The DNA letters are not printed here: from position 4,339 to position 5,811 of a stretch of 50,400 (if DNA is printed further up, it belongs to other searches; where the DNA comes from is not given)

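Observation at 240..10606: Ten-gene radical-SAM / ATP-grasp / amidinotransferase-fold operon headed by an ABC-F gene: candidate undescribed small-molecule pathway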

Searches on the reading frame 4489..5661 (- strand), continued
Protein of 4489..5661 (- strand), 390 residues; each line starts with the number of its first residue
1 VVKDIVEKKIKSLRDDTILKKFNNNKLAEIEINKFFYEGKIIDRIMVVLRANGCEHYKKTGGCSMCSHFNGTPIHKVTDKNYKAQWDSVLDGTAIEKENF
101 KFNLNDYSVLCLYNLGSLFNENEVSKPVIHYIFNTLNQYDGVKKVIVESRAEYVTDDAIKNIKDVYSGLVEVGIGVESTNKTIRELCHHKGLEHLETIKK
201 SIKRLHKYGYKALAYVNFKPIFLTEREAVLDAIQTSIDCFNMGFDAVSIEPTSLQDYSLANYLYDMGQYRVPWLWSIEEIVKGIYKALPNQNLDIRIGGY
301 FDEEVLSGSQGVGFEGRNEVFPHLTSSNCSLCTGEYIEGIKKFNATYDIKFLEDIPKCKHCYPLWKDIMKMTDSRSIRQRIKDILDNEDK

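Call 50: get_annotated_region(hit=H7, flank=10000)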
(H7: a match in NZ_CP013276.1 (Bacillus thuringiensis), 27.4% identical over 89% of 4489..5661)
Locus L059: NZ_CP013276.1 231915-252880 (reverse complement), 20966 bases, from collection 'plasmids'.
description: Bacillus thuringiensis serovar israelensis strain AM65-52 plasmid pAM65-52-1-360K, complete sequence
organism: Bacillus thuringiensis (NCBI taxid 1430)
taxonomy: Bacteria; Bacillota; Bacilli; Bacillales; Bacillaceae; Bacillus; Bacillus thuringiensis
host: -; source: Vectobac,bacterial clone,Commercial powder; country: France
typing (MOB-suite, as given by PLSDB): conjugative; replicon rep_cluster_1912; relaxase MOBP; mating-pair formation MPF_T
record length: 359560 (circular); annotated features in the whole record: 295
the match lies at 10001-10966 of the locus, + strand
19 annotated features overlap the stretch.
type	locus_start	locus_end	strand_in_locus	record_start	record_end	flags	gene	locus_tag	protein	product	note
CDS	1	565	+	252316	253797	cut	-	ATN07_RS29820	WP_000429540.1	class I adenylate-forming enzyme family protein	-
CDS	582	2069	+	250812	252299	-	-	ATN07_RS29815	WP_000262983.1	class I adenylate-forming enzyme family protein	-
CDS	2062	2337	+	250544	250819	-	-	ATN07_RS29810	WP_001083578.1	phosphopantetheine-binding protein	-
CDS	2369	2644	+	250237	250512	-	-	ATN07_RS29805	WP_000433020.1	phosphopantetheine-binding protein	-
CDS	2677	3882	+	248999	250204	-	-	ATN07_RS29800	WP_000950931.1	beta-ketoacyl-[acyl-carrier-protein] synthase family protein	GO:0006633 - fatty acid biosynthetic process [Evidence IEA]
CDS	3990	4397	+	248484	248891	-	-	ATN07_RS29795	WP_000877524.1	thioesterase family protein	-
CDS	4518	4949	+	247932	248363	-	-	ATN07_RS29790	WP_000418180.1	3-hydroxyacyl-ACP dehydratase FabZ family protein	GO:0006633 - fatty acid biosynthetic process [Evidence IEA]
CDS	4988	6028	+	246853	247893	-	-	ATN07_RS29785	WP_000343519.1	beta-ketoacyl synthase N-terminal-like domain-containing protein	-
CDS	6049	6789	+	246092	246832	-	fabG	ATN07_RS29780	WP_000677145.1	3-oxoacyl-ACP reductase FabG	-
CDS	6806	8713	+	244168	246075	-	asnB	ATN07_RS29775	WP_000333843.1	asparagine synthase (glutamine-hydrolyzing)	GO:0006529 - asparagine biosynthetic process [Evidence IEA]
CDS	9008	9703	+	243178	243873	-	-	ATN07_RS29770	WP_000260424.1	4'-phosphopantetheinyl transferase superfamily protein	-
CDS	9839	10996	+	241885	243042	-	-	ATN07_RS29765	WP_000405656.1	radical SAM protein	-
CDS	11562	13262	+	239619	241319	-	-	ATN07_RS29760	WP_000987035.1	ATP-binding cassette domain-containing protein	-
CDS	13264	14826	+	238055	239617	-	-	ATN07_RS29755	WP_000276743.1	ABC transporter ATP-binding protein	-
CDS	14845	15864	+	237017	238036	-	-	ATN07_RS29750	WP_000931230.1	hypothetical protein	-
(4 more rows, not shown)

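Call 51: search_protein_families(library=ncbifam, proteins=[L009:14485-16161:+, L009:17562-19454:+, L009:11228-12319:+, L009:12312-13583:+, L009:13573-14442:+, L009:16251-17462:+, L012:7344-8648:+, L050:6087-7190:+], max_evalue=0.00001)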
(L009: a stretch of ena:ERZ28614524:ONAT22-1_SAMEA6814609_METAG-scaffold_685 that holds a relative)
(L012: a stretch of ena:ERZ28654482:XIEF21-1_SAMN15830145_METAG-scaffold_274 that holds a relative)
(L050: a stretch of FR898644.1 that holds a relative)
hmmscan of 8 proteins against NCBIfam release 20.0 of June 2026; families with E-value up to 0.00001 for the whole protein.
L009:14485-16161:+ (558 aa): 186 families (the best 25 are shown)
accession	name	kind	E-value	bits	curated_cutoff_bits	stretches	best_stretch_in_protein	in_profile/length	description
NF000355.4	ribo_prot_ABC_F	equivalog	1.2e-139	466.4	380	2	4-520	3-499/499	ribosomal protection-like ABC-F family protein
NF008358.0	PRK11147.1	equivalog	4.8e-114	381.9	936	2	4-510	4-500/635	ABC transporter ATP-binding protein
NF008775.0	PRK11819.1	equivalog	5.7e-110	368.5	599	1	12-555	15-549/556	energy-dependent translational throttle protein EttA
TIGR03719.1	ABC_ABC_ChvD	subfamily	5.6e-108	361.9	806.75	1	14-555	15-547/552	energy-dependent translational throttle protein EttA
NF050005.1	ABC_ATPase_Uup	equivalog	9.7e-106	354.4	900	1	4-542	4-533/636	ATP-binding cassette ATPase Uup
NF000170.2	ABCF_Vga_all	exception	4.6e-103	345.5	725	3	258-543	196-476/521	Vga family ABC-F type ribosomal protection protein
NF011646.0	PRK15064.1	equivalog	7.4e-101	338.1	762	2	127-539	117-527/530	ABC-F family ATPase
NF000169.2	ABCF_Sal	exception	3.1e-98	329.8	725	3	101-508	67-489/542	Sal family ABC-F type ribosomal protection protein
NF000514.1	ABCF_OptrA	exception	2.6e-92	310.2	1450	1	8-521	25-533/655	ABC-F type ribosomal protection protein OptrA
NF000168.2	ABCF_Msr_all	exception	2.6e-91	306.7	680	4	288-490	250-448/487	Msr family ABC-F type ribosomal protection protein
NF043038.1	ABCF_CplR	exception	6.1e-91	305.7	780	3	294-549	247-498/544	ABC-F type ribosomal protection protein CplR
NF000171.1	ABCF_producer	exception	6.2e-91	305.5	800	3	4-283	4-282/541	TlrC/CarA/OleB/SrmB family ABC-F type ribosomal protection protein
NF007921.0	PRK10636.1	equivalog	3.6e-83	279.9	917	1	6-538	4-518/638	ABC transporter ATP-binding protein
NF000167.2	ABCF_Lsa_all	exception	1.7e-72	245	750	4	129-298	85-250/492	Lsa family ABC-F type ribosomal protection protein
NF000166.1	ABCF_CarA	exception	3.2e-71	240.2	1050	3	5-265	7-274/556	ABC-F type ribosomal protection protein Car(A)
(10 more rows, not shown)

L009:17562-19454:+ (630 aa): 185 families (the best 25 are shown)
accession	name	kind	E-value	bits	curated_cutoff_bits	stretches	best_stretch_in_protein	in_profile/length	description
NF000514.1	ABCF_OptrA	exception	4.7e-209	696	1450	1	1-630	19-653/655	ABC-F type ribosomal protection protein OptrA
NF000355.4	ribo_prot_ABC_F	equivalog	2.4e-137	458.8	380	3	1-288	1-241/499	ribosomal protection-like ABC-F family protein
NF008775.0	PRK11819.1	equivalog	6.2e-106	355.2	599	1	14-544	19-546/556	energy-dependent translational throttle protein EttA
NF050005.1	ABC_ATPase_Uup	equivalog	2.7e-104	349.6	900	1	4-627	5-634/636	ATP-binding cassette ATPase Uup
TIGR03719.1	ABC_ABC_ChvD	subfamily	3e-104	349.6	806.75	1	14-544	17-544/552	energy-dependent translational throttle protein EttA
NF007921.0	PRK10636.1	equivalog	2.1e-99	333.6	917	1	13-604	12-594/638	ABC transporter ATP-binding protein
NF011646.0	PRK15064.1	equivalog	7.3e-96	321.7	762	1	9-533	8-527/530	ABC-F family ATPase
NF008358.0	PRK11147.1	equivalog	6.4e-95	318.7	936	1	4-627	5-630/635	ABC transporter ATP-binding protein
NF000169.2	ABCF_Sal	exception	2.4e-90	303.7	725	3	80-503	50-490/542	Sal family ABC-F type ribosomal protection protein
NF000170.2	ABCF_Vga_all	exception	5.3e-88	295.8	725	2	296-546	239-487/521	Vga family ABC-F type ribosomal protection protein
NF043038.1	ABCF_CplR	exception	1e-83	281.9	780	4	296-560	254-511/544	ABC-F type ribosomal protection protein CplR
NF000168.2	ABCF_Msr_all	exception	2.6e-83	280.3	680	4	295-520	263-484/487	Msr family ABC-F type ribosomal protection protein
NF000171.1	ABCF_producer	exception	3.9e-76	256.6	800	2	12-278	13-277/541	TlrC/CarA/OleB/SrmB family ABC-F type ribosomal protection protein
NF000167.2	ABCF_Lsa_all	exception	1.4e-71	242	750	4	316-510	296-488/492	Lsa family ABC-F type ribosomal protection protein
NF000166.1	ABCF_CarA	exception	3.4e-58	197.1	1050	2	12-275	15-284/556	ABC-F type ribosomal protection protein Car(A)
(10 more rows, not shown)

L009:11228-12319:+ (363 aa): 18 families
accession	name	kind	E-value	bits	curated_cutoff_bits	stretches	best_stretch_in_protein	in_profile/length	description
NF004170.0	PRK05638.1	equivalog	1.9e-28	99.2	421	1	55-259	51-260/442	threonine synthase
NF005035.0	PRK06450.1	equivalog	6.8e-28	97.5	301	1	2-353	3-332/338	threonine synthase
NF004996.0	PRK06381.1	equivalog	1.1e-26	93.6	266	1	78-354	31-317/319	threonine synthase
NF006205.0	PRK08329.1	equivalog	2e-21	76.4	358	1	66-250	60-244/347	threonine synthase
NF006050.0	PRK08197.1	equivalog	7e-19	67.9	303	1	13-274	36-295/406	threonine synthase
TIGR00260.1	thrC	equivalog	8.7e-17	61.3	167.1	1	59-271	21-237/340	threonine synthase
NF005147.0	PRK06608.1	equivalog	6.5e-12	44.9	380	1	79-232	40-194/339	serine/threonine dehydratase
NF006094.0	PRK08246.1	subfamily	4.9e-10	39.3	331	1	57-221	18-180/310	serine/threonine dehydratase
NF006390.0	PRK08639.1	equivalog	6.5e-10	38.5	421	1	74-351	36-309/418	threonine ammonia-lyase IlvA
TIGR01127.1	ilvA_1Cterm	equivalog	8.1e-10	38.2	378.75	1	77-237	14-175/380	threonine ammonia-lyase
NF005292.0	PRK06815.1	equivalog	1.4e-09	37.5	371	1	77-222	35-181/320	threonine/serine dehydratase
NF006389.0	PRK08638.1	equivalog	1.5e-09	37.3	453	1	76-233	40-198/333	bifunctional threonine ammonia-lyase/L-serine ammonia-lyase TdcB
TIGR02079.1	THD1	equivalog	5.4e-09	35.3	440.55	1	59-352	12-302/410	threonine ammonia-lyase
NF004771.0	PRK06110.1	equivalog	1.8e-07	30.6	317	1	79-235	37-193/323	threonine dehydratase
NF005680.0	PRK07476.1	equivalog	2.2e-06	26.9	413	1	76-153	36-114/326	hydroxyectoine utilization dehydratase EutB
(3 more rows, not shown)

L009:12312-13583:+ (423 aa): 53 families (the best 25 are shown)
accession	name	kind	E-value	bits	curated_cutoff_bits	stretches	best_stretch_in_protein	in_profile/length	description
NF041364.1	GntC_guanitoxin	equivalog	7e-32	110.7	415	1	54-413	25-355/356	guanitoxin biosynthesis PLP-dependent (S)-gamma-hydroxy-L-arginine cyclodehydratase GntC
TIGR01265.1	tyr_nico_aTase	subfamily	9.3e-25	87.4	292.45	1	60-416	68-400/403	tyrosine/nicotianamine family aminotransferase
NF004770.0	PRK06108.1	subfamily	2.2e-23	82.7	422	1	61-416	69-393/396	pyridoxal phosphate-dependent aminotransferase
NF005744.0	PRK07568.1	subfamily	1.8e-21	76.4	389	1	60-270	61-264/398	pyridoxal phosphate-dependent aminotransferase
NF041091.1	asp_aminotase_Arch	equivalog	6.8e-21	74.5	550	1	61-255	60-246/376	aspartate aminotransferase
NF005334.0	PRK06855.1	equivalog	1.8e-20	73.2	443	1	55-261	63-267/434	pyridoxal phosphate-dependent aminotransferase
NF006230.0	PRK08363.1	equivalog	2.2e-20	72.8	534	1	61-416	66-393/398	alanine aminotransferase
NF005601.0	PRK07337.1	equivalog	7.5e-20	71.4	496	1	61-416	68-393/394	pyridoxal phosphate-dependent aminotransferase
TIGR01264.1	tyr_amTase_E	equivalog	2.2e-19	69.6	474.25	1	60-415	68-399/403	tyrosine transaminase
NF005593.0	PRK07324.1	equivalog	4.2e-18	65.6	476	1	61-263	58-243/373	aminotransferase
NF004975.0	PRK06348.1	equivalog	4.8e-18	65.3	549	1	61-413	62-381/384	pyridoxal phosphate-dependent aminotransferase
NF005817.0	PRK07683.1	equivalog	5.1e-18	64.9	575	1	65-415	65-381/387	aminotransferase A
NF005816.0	PRK07682.1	equivalog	9.3e-18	64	620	1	64-253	65-247/390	aminotransferase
NF006756.0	PRK09276.1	subfamily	1.1e-17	64.1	507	1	61-413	65-384/387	LL-diaminopimelate aminotransferase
NF005732.0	PRK07550.1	equivalog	2e-17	63.4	366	1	58-254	63-252/389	aminotransferase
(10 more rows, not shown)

L009:13573-14442:+ (289 aa): 4 families
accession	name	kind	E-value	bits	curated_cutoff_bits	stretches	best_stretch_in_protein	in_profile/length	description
TIGR01230.1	agmatinase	equivalog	4.8e-37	128.1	174.3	1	55-285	43-274/275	agmatinase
NF002564.0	PRK02190.1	subfamily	3.9e-31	108.4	302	1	38-286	56-300/307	agmatinase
TIGR01229.1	rocF_arginase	equivalog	3.3e-19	69.3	227.6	1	194-282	203-293/300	arginase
TIGR01227.1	hutG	equivalog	9.7e-19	67.7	229.15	1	73-282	79-304/307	formimidoylglutamase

L009:16251-17462:+ (403 aa): 5 families
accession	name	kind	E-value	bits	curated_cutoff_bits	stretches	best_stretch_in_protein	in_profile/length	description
TIGR03099.1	dCO2ase_PEP1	hypoth_equivalog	7.1e-73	245.9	478.45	1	24-402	26-398/398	pyridoxal-dependent decarboxylase, exosortase A system-associated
TIGR01048.1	lysA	equivalog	1.2e-61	208.5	297.9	1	25-401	27-394/417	diaminopimelate decarboxylase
NF006515.0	PRK08961.1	equivalog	2.3e-36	125.1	802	1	22-402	502-859/861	bifunctional aspartate kinase/diaminopimelate decarboxylase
NF052544.1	OrLyDeCDokD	equivalog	2.4e-21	75.9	700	1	25-388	44-424/461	ornithine/lysine decarboxylase DokD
NF041039.1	FslC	exception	2.7e-11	43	500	1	25-384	30-387/418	rhizoferrin biosystnesis N-citrylornithine decarboxylase FslC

L012:7344-8648:+ (434 aa): 0 families

L050:6087-7190:+ (367 aa): 24 families
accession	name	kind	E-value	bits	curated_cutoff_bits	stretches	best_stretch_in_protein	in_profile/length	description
TIGR04055.1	rSAM_NirJ2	equivalog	2.2e-18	66.9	500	1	21-340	6-304/326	putative heme d1 biosynthesis radical SAM protein NirJ2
TIGR03977.1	rSAM_pair_HxsC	equivalog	9e-18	64.2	267.9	1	17-273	27-273/292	His-Xaa-Ser system radical SAM maturase HxsC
TIGR04340.1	rSAM_ACGX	hypoth_equivalog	2.6e-16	59.8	400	1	16-354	4-335/341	radical SAM/SPASM domain protein, ACGX system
TIGR04545.1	rSAM_ahbD_hemeb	equivalog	5.9e-16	58.8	500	2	264-348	247-327/339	heme b synthase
TIGR04053.2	TIGR04053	equivalog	1.3e-15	57.5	395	1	21-237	14-216/366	TIGR04053 family radical SAM/SPASM domain-containing protein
NF038283.1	viperin_w_prok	equivalog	9.1e-14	51.3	180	1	16-190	3-176/281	viperin family antiviral radical SAM protein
TIGR04133.1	rSAM_w_lipo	hypoth_equivalog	2.1e-13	50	425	1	21-345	30-336/350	TIGR04133 family radical SAM/SPASM protein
TIGR04054.1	rSAM_NirJ1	equivalog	1.4e-12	46.9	650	1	20-191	41-199/387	putative heme d1 biosynthesis radical SAM protein NirJ1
TIGR02109.1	PQQ_syn_pqqE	equivalog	2.3e-12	46.5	381.35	1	20-354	12-328/358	pyrroloquinoline quinone biosynthesis protein PqqE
NF045574.1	sacti_mat_StsB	exception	7.2e-12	44.9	625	1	14-156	95-226/466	StsB family radical SAM/SPASM domain sactipeptide maturase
TIGR04251.1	SCM_rSAM_ScmF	equivalog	2e-11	43.9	400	1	14-185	3-165/353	SynChlorMet cassette radical SAM/SPASM protein ScmF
TIGR04546.1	rSAM_ahbC_deAc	equivalog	4.8e-10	38.8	650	1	20-160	44-174/390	12,18-didecarboxysiroheme deacetylase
TIGR04303.1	GeoRSP_rSAM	equivalog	5.2e-10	39.4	400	1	18-342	8-308/325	GeoRSP system radical SAM/SPASM protein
TIGR04250.1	SCM_rSAM_ScmE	equivalog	6.7e-10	38.4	400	0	16-193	4-169/358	SynChlorMet cassette radical SAM/SPASM protein ScmE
TIGR04347.1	pseudo_SAM_Halo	equivalog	1.6e-09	37.5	525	0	20-165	43-178/390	TIGR04347 family pseudo-SAM/SPASM protein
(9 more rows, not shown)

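Call 71: find_encoding_contigs(protein=P0020, flank=10000, max_places=1)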
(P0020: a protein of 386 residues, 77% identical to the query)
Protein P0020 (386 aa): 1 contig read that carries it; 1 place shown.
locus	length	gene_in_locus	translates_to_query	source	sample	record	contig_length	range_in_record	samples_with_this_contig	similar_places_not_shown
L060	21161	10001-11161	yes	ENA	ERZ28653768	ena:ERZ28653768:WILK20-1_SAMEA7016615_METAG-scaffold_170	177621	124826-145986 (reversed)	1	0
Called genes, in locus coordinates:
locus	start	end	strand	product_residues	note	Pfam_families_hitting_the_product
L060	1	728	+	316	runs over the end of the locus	PF12740:PETase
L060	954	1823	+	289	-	PF02463:SMC_N (faint), PF00005:ABC_tran (faint), PF13175:AAA_15, PF13304:AAA_21 (weak)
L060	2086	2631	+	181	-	PF13560:HTH_31, PF01381:HTH_3, PF12844:HTH_19, PF13443:HTH_26 (faint)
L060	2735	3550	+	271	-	-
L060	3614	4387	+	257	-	PF26317:CntK_N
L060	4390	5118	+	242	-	PF01135:PCMT (weak), PF02475:TRM5-TYW2_MTfase, PF10294:Methyltransf_16, PF05175:MTS, PF06325:PrmA, PF13847:Methyltransf_31, PF08242:Methyltransf_12, PF13649:Methyltransf_25, +4 more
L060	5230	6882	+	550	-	PF02463:SMC_N, PF03193:RsgA_GTPase (faint), PF13476:AAA_23 (faint), PF13555:AAA_29 (faint), PF00005:ABC_tran, PF00350:Dynamin_N (faint), PF12848:ABC_tran_Xtn (weak), PF00005:ABC_tran, +2 more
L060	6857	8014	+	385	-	PF01546:Peptidase_M20, PF07687:M20_dimer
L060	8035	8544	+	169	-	PF00583:Acetyltransf_1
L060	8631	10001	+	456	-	-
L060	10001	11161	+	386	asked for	PF04055:Radical_SAM (weak)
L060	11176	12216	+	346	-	PF04055:Radical_SAM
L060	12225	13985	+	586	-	PF02655:ATP-grasp_3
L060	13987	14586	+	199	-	PF00702:Hydrolase (faint), PF13419:HAD_2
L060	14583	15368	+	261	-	PF02274:ADI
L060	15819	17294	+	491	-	PF00005:ABC_tran, PF02463:SMC_N (faint), PF00350:Dynamin_N (faint), PF13304:AAA_21 (faint), PF00005:ABC_tran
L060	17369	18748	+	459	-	PF23750:RsgI_M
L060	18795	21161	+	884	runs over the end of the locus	PF00690:Cation_ATPase_N, PF00122:E1-E2_ATPase, PF00702:Hydrolase, PF13246:Cation_ATPase, PF08282:Hydrolase_3 (weak), PF00689:Cation_ATPase_C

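Call 72: find_encoding_contigs(protein=P0032, flank=10000, max_places=1)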
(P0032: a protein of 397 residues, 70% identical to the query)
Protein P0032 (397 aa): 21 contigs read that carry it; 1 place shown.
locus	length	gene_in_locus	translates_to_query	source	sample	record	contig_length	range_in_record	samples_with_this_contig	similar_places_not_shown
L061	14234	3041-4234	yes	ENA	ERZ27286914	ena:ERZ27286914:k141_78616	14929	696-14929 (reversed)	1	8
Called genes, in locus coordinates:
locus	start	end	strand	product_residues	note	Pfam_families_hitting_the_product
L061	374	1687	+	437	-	PF19787:DUF6271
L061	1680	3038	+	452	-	-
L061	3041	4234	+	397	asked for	-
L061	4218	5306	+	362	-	PF00291:PALP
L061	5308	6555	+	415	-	PF00155:Aminotran_1_2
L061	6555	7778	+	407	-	PF00278:Orn_DAP_Arg_deC, PF01168:Ala_racemase_N (weak), PF02784:Orn_Arg_deC_N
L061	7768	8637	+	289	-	PF00491:Arginase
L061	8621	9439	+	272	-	PF13489:Methyltransf_23 (weak), PF13847:Methyltransf_31, PF08241:Methyltransf_11 (weak), PF08242:Methyltransf_12, PF13649:Methyltransf_25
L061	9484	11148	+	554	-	PF02367:TsaE (faint), PF02463:SMC_N (faint), PF13555:AAA_29 (faint), PF00005:ABC_tran, PF13304:AAA_21 (faint), PF13401:AAA_22 (faint), PF12848:ABC_tran_Xtn, PF00005:ABC_tran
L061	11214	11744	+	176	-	PF00768:Peptidase_S11, PF07943:PBP5_C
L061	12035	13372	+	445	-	PF04326:SLFN_AlbA_2, PF13749:HATPase_c_4, PF13412:HTH_24 (weak)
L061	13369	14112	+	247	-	PF12733:Cadherin-like (weak)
